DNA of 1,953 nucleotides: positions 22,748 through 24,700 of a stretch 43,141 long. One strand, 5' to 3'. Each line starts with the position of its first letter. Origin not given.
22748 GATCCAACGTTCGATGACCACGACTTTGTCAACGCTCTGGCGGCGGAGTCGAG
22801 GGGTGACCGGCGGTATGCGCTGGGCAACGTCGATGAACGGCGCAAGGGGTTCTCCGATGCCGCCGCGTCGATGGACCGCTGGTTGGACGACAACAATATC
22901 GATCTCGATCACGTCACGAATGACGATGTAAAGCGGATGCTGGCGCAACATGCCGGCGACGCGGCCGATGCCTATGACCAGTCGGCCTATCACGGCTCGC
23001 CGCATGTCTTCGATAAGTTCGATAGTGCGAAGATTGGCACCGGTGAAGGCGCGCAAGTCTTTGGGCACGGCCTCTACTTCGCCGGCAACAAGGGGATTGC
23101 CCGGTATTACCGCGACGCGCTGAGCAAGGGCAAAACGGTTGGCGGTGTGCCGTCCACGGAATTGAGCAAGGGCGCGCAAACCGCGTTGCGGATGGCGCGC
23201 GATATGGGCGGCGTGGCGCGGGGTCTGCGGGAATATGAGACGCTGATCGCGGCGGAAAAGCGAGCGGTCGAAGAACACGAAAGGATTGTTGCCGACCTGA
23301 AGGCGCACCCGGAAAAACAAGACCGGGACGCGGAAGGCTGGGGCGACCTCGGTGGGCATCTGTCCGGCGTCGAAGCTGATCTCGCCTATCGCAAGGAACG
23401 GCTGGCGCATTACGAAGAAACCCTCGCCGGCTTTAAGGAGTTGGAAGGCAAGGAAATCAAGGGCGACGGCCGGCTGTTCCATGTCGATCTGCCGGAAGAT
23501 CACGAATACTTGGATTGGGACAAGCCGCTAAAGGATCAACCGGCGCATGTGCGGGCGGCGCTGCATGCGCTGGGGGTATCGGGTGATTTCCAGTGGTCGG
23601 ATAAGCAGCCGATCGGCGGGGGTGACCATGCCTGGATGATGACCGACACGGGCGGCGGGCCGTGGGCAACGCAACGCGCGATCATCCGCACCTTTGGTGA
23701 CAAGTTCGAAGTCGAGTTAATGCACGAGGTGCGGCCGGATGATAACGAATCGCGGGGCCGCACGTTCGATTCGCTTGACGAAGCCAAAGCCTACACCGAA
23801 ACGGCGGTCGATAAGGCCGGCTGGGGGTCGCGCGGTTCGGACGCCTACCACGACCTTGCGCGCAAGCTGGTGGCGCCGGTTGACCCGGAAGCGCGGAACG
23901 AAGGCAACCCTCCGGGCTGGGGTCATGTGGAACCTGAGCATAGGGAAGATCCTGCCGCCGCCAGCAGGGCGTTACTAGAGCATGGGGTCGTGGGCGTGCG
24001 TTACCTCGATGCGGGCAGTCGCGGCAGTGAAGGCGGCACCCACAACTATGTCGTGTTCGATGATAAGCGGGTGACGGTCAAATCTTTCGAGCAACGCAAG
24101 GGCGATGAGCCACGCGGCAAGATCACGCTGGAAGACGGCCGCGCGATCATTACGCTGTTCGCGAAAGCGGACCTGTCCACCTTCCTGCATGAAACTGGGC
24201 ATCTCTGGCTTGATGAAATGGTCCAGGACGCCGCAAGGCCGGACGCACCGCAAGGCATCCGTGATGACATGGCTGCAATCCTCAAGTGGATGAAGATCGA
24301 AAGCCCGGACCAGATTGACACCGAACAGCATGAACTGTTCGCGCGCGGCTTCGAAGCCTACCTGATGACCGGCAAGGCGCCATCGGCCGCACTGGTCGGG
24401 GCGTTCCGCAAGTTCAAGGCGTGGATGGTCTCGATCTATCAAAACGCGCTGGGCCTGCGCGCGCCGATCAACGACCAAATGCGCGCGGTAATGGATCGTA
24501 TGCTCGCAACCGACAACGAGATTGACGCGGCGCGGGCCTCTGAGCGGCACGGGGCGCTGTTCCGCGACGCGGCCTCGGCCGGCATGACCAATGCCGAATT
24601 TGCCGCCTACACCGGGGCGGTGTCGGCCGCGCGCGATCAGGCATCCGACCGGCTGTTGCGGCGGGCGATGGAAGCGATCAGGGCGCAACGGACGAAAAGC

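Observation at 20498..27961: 2487-aa polyvalent virion protein carrying a PARP-like ART module with an Asn at the catalytic Glu position and an HExxH peptidase-like motif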

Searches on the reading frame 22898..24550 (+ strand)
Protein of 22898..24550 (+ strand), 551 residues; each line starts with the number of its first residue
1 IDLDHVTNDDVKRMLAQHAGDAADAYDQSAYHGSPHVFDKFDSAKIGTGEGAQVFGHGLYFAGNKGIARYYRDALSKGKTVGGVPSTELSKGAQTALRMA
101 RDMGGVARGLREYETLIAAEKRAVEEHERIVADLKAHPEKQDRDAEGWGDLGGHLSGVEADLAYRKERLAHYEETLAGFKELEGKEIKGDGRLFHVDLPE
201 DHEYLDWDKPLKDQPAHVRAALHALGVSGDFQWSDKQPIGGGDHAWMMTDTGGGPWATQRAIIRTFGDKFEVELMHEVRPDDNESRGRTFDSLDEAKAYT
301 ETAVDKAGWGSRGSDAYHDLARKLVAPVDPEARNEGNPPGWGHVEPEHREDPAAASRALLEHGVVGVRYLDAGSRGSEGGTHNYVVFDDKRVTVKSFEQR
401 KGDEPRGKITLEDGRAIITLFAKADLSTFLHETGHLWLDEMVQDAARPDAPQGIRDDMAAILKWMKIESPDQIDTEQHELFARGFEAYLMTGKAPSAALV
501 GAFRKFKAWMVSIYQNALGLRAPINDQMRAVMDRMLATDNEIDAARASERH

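Call 10: find_homologous_proteins(query=window:22898-24550:+, max_evalue=0.001)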
Query window:22898-24550:+ (551 aa): 5357 proteins with E <= 0.001 among 8000 candidates; the best 120 are listed.
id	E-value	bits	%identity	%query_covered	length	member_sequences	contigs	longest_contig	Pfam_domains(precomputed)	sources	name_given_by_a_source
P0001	2.4e-71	260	30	66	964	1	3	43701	PF13151.13,PF18760.8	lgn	-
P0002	3.9e-59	219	45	36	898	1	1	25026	PF18760.8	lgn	-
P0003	1.2e-55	208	38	39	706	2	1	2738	-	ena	-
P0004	3.0e-52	197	51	29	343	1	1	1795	-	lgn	-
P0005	9.4e-52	195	40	33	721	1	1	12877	-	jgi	jgi:hypothetical protein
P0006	2.9e-51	193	32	38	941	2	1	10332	PF13151.13,PF18760.8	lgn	-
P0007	1.0e-50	192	31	36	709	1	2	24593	PF18760.8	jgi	jgi:hypothetical protein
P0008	8.6e-48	182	29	90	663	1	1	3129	PF18760.8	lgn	-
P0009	2.8e-47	180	32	36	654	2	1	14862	PF13151.13,PF18760.8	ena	-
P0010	8.0e-46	175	28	92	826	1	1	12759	PF18760.8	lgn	-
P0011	6.1e-44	169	31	53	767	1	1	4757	PF18819.7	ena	-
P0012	1.1e-43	168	37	34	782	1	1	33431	PF18760.8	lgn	-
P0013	1.1e-43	168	30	51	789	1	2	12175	PF13151.13,PF18760.8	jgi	jgi:hypothetical protein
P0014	1.2e-43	168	55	26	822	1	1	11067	PF18798.7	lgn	-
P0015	5.7e-43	166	34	34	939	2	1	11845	PF18760.8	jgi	jgi:hypothetical protein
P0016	7.0e-42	162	27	67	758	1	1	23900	PF18760.8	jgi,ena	jgi:hypothetical protein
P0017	8.6e-40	155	59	14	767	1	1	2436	PF13151.13,PF18760.8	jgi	jgi:hypothetical protein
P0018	4.3e-39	153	33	38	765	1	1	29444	PF18760.8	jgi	jgi:hypothetical protein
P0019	1.0e-38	152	67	9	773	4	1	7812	PF18760.8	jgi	jgi:hypothetical protein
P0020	1.7e-37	148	30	50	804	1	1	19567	PF18760.8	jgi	jgi:hypothetical protein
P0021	2.1e-37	148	30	50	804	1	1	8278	PF18760.8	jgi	jgi:hypothetical protein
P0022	1.7e-36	145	37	36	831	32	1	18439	PF18819.7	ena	-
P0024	7.3e-34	136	31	69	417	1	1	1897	PF18760.8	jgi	jgi:hypothetical protein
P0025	1.2e-33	135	70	9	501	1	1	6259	PF18760.8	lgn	-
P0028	7.1e-33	133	33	35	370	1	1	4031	PF18760.8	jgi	jgi:hypothetical protein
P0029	7.9e-33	132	33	36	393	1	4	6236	PF18760.8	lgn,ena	-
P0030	1.0e-32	132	60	11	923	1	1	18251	PF18760.8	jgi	jgi:hypothetical protein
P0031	1.3e-32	132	66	11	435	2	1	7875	PF18760.8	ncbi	-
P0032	1.4e-32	132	33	66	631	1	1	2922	PF18760.8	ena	-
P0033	1.5e-32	132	65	11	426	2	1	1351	PF18760.8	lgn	-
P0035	1.7e-32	131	36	36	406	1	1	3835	PF18760.8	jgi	-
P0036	2.8e-32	131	35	35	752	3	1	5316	PF18760.8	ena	-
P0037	2.9e-32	131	37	35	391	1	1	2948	PF18760.8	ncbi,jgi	jgi:hypothetical protein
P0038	3.2e-32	130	75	9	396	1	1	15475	PF18760.8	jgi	-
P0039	3.2e-32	130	35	38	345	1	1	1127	PF18760.8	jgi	-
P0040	3.6e-32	130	35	35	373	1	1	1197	PF18760.8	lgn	-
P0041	3.7e-32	130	31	41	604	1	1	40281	PF18760.8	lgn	-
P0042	3.7e-32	130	35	39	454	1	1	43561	PF18760.8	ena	-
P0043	5.1e-32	130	40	37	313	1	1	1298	PF18760.8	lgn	-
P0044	6.0e-32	130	32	38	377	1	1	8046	PF18760.8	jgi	jgi:hypothetical protein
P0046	7.2e-32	129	35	38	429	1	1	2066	PF18760.8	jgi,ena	-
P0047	7.4e-32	129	39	37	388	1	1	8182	PF18760.8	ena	-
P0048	7.9e-32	129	37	35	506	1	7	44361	PF18760.8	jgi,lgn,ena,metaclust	metaclust:\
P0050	9.6e-32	129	74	10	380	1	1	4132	PF18760.8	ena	-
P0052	1.3e-31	129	36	36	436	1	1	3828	PF18760.8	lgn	-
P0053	1.4e-31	128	39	35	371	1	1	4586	PF18760.8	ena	-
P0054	1.5e-31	128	37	34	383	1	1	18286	PF18760.8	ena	-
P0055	1.5e-31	128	32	36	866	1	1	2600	PF26151.1,PF18760.8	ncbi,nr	ncbi:MAG: hypothetical protein IIZ87_02320, partial [Selenomonas sp.]|nr:hypothetical protein [Selen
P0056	1.7e-31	128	35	35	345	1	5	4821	PF18760.8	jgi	jgi:hypothetical protein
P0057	1.9e-31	128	32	66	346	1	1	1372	PF18760.8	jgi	jgi:hypothetical protein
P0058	2.0e-31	128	39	35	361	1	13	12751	PF18760.8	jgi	jgi:hypothetical protein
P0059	2.2e-31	128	35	35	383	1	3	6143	PF18760.8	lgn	-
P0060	2.4e-31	128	35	44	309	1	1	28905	PF18760.8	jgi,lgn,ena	-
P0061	2.9e-31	127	66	10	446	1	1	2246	PF18760.8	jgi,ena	jgi:hypothetical protein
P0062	3.0e-31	127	38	36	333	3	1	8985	PF18760.8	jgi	-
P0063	3.9e-31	127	37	34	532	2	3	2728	PF18760.8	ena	-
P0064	4.1e-31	127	36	36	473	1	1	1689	PF18760.8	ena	-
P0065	5.0e-31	127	37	34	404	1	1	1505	PF18760.8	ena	-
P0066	5.5e-31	126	35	39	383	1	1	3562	PF18760.8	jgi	jgi:hypothetical protein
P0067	5.9e-31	126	35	34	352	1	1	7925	PF18760.8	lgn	-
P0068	6.1e-31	126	36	41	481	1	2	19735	PF18760.8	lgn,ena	-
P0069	6.6e-31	126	37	36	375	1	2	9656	PF18760.8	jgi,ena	-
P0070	7.2e-31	126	67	11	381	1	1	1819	PF18760.8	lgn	-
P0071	7.4e-31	126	33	38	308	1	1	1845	PF18760.8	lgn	-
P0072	7.7e-31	126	38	34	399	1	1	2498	PF18760.8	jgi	jgi:hypothetical protein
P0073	8.6e-31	126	31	38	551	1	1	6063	PF18760.8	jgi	jgi:GNAT superfamily N-acetyltransferase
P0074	8.7e-31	126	29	66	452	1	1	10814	PF18760.8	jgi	jgi:hypothetical protein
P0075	9.5e-31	126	36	35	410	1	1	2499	PF18760.8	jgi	jgi:hypothetical protein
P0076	9.8e-31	126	30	66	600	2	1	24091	PF18760.8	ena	-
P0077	1.2e-30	125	38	38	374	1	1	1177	PF18760.8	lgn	-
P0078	1.3e-30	125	35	41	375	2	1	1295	PF18760.8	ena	-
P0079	1.4e-30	125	30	40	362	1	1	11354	PF18760.8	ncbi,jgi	ncbi:MAG: hypothetical protein RLZZ09_470 [Pseudomonadota bacterium]|jgi:hypothetical protein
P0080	1.4e-30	125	30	46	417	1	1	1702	PF18760.8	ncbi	-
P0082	1.6e-30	125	38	35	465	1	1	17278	PF18760.8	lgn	-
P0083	1.6e-30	125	36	40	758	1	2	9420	PF18760.8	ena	-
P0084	1.8e-30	125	32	37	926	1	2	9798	PF18760.8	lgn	-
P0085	1.9e-30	125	31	35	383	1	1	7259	PF18760.8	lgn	-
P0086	2.1e-30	124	32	66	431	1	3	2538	PF18760.8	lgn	-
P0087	2.2e-30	124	35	36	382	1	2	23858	PF18760.8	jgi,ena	-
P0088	2.4e-30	124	72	8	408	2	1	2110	PF18760.8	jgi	jgi:hypothetical protein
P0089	2.6e-30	124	33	66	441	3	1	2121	PF18760.8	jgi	jgi:hypothetical protein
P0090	2.7e-30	124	47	18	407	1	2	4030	PF18760.8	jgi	jgi:hypothetical protein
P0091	2.8e-30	124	32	66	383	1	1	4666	PF18760.8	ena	-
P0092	2.9e-30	124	33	39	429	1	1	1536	PF18760.8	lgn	-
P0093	2.9e-30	124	33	38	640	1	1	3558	PF18760.8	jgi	jgi:hypothetical protein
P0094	3.0e-30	124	36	36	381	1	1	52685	PF18760.8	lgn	-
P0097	3.2e-30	124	30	71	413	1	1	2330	PF18760.8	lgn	-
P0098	3.3e-30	124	37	36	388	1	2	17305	PF18760.8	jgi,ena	jgi:hypothetical protein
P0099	3.3e-30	124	34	38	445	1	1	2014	PF18760.8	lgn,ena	-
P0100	3.5e-30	124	39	36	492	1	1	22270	PF18760.8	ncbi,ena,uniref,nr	ncbi:hypothetical protein [uncultured Hyphomicrobium sp.]|uniref:hypothetical protein n=1 Tax=uncult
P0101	3.6e-30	124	35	35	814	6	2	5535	PF13489.13,PF18760.8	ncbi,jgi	jgi:hypothetical protein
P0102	3.6e-30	124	36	36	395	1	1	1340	PF18760.8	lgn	-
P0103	3.9e-30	124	33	35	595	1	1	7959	PF18760.8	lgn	-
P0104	4.0e-30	124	38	36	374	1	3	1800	PF18760.8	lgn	-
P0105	4.1e-30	124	71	9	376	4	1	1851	PF18760.8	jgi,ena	-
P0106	4.2e-30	123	35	41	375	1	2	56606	PF18760.8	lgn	-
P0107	4.3e-30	123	32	36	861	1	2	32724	PF18760.8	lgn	-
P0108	4.6e-30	123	35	37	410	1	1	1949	PF18760.8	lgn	-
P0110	4.9e-30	123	33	38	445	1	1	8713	PF18760.8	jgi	-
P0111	5.3e-30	123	29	66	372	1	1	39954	PF18760.8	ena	-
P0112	5.7e-30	123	35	36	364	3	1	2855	PF18760.8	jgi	jgi:hypothetical protein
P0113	5.9e-30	123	36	34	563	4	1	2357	PF18760.8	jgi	jgi:hypothetical protein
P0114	5.9e-30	123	38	35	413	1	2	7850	PF18760.8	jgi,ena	jgi:hypothetical protein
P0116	6.2e-30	123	35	34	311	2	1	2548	PF18760.8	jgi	jgi:hypothetical protein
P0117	6.6e-30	123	38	35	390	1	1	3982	PF18760.8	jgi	-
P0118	6.8e-30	123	34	37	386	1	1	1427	PF18760.8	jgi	jgi:hypothetical protein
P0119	7.7e-30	123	31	66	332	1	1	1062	PF18760.8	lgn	-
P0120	7.8e-30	123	35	36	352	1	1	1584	PF18760.8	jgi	jgi:hypothetical protein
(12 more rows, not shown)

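Call 16: search_protein_families(library=pfam, proteins=[P0014, P0011, P0022, P0002, P0010], max_evalue=0.01)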
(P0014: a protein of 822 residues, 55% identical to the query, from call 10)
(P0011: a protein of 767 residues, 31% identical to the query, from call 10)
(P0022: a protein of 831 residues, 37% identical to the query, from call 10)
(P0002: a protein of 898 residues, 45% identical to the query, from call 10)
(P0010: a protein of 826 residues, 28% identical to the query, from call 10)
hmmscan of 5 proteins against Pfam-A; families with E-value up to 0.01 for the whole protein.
P0014 (822 aa): 1 family
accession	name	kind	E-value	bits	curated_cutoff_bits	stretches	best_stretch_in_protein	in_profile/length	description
PF18798.6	LPD3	-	3.7e-21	75.9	27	1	117-228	2-114/114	Large polyvalent protein-associated domain 3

P0011 (767 aa): 2 families
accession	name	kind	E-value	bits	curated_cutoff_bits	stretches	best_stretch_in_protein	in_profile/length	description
PF18819.6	MuF_C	-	6.9e-11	42.6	27.6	1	110-215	4-101/103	Phage MuF-C-terminal domain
PF18760.7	ART-PolyVal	-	0.00098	20.3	31.2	1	263-318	9-57/140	ADP-Ribosyltransferase in polyvalent proteins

P0022 (831 aa): 2 families
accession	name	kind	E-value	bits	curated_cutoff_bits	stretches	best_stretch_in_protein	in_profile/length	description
PF18819.6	MuF_C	-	1e-10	42.1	27.6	1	110-215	4-101/103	Phage MuF-C-terminal domain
PF18760.7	ART-PolyVal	-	0.00041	21.6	31.2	1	263-422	9-128/140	ADP-Ribosyltransferase in polyvalent proteins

P0002 (898 aa): 1 family
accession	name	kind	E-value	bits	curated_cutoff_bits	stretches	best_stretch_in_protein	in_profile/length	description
PF18760.7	ART-PolyVal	-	4.3e-06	28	31.2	1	349-394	10-51/140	ADP-Ribosyltransferase in polyvalent proteins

P0010 (826 aa): 2 families
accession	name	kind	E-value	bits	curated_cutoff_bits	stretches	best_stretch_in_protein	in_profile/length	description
PF18760.7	ART-PolyVal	-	1.2e-06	29.7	31.2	1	278-330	10-51/140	ADP-Ribosyltransferase in polyvalent proteins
PF18798.6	LPD3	-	0.0026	18.4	27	1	116-204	35-107/114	Large polyvalent protein-associated domain 3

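Call 73: find_encoding_contigs(protein=P0022, flank=8000, max_places=2)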
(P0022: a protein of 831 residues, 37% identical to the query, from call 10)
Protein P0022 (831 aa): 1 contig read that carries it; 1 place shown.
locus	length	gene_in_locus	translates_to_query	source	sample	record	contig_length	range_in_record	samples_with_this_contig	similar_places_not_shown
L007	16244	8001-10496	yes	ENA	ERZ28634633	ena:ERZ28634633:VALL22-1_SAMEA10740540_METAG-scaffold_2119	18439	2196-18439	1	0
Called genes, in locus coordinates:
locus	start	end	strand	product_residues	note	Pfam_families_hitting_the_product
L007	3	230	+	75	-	-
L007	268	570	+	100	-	-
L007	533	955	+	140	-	PF18760:ART-PolyVal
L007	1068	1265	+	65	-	-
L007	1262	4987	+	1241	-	PF18819:MuF_C, PF18798:LPD3, PF18819:MuF_C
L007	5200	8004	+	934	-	-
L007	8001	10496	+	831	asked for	PF18819:MuF_C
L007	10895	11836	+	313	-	PF02729:OTCace_N, PF00185:OTCace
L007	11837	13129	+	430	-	PF01979:Amidohydro_1, PF07969:Amidohydro_3 (weak), PF12890:DHOase, PF07969:Amidohydro_3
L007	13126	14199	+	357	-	PF00988:CPSase_sm_chain, PF00117:GATase, PF07722:Peptidase_C26 (faint)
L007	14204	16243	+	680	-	?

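Call 74: find_encoding_contigs(protein=P0002, flank=10000, max_places=2)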
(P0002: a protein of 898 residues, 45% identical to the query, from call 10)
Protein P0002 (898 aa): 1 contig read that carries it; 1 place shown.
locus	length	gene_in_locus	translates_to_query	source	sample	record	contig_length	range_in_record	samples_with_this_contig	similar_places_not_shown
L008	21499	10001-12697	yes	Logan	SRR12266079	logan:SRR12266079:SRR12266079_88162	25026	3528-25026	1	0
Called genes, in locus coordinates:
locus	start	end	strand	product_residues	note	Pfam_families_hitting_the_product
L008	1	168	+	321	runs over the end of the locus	-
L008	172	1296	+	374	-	-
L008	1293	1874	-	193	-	PF13505:OMP_b-brl, PF01389:OmpA_membrane (weak)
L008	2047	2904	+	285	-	PF19821:Phage_capsid_2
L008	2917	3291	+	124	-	-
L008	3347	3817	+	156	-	-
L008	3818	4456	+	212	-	-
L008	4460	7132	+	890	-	-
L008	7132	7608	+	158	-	-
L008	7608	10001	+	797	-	-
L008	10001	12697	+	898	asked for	PF18760:ART-PolyVal (weak)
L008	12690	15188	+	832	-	-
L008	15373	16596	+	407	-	-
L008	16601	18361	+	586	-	PF12708:Pect-lyase_RHGA_epim, PF13229:Beta_helix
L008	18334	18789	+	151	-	-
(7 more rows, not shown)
